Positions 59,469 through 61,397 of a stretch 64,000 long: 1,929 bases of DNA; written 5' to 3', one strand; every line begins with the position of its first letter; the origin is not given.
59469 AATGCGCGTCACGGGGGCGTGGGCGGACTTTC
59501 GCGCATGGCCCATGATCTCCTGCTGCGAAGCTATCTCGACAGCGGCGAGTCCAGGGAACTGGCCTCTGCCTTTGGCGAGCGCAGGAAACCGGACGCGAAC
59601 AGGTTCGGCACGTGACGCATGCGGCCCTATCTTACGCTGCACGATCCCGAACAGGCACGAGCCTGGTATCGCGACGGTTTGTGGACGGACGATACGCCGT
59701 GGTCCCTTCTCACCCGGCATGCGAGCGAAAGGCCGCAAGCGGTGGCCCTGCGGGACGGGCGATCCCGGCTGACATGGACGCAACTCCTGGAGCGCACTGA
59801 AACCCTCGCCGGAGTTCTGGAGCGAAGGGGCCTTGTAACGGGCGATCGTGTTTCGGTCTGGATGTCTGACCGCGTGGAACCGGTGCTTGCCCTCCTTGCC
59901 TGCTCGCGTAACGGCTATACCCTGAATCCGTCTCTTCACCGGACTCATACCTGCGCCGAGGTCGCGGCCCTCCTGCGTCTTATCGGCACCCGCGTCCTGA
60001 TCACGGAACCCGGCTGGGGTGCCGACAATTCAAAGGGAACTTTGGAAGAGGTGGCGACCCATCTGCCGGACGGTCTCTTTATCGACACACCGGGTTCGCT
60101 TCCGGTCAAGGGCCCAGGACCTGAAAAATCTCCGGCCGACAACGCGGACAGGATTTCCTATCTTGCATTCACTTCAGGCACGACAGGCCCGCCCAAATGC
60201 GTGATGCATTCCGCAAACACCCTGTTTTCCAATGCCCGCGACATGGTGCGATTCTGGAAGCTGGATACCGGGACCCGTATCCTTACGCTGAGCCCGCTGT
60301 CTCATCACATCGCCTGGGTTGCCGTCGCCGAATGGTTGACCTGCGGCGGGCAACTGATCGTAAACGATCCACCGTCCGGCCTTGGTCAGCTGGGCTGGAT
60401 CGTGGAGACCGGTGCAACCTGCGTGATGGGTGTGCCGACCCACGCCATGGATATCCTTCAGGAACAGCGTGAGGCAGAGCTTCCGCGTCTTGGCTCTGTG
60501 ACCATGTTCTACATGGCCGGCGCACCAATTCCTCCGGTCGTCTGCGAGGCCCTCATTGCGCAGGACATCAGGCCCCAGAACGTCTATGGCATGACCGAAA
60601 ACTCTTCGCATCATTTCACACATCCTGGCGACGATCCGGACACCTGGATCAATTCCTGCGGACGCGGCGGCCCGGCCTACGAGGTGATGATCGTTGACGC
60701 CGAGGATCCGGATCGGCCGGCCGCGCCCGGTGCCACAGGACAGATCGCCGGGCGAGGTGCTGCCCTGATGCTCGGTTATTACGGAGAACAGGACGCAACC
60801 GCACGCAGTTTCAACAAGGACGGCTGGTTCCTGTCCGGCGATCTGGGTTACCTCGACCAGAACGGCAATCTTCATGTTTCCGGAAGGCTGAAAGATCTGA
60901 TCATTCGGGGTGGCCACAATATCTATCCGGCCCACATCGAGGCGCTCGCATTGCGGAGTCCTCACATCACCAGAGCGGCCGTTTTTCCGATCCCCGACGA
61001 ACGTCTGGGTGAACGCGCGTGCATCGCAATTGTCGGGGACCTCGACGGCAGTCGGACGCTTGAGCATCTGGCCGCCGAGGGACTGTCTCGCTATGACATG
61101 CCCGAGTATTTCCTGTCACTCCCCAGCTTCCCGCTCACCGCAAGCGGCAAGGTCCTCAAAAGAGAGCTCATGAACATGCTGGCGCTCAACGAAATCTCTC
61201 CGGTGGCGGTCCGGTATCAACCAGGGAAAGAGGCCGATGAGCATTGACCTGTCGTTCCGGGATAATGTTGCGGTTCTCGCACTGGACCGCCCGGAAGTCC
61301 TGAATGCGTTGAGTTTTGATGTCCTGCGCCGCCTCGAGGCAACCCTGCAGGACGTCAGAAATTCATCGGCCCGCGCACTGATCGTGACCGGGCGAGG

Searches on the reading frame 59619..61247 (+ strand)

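Call 68: search_protein_families(library=pfam, proteins=[window:59619-61247:+], max_evalue=0.00001)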
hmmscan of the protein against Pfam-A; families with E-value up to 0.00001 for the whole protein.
window:59619-61247:+ (542 aa): 2 families
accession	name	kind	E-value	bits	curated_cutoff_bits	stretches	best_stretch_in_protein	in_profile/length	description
PF00501.34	AMP-binding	-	4.6e-63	213.8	29.9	1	32-388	2-384/384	AMP-binding enzyme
PF13193.12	AMP-binding_C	-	1e-07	33.2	24.5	1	440-511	2-76/76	AMP-binding enzyme C-terminal domain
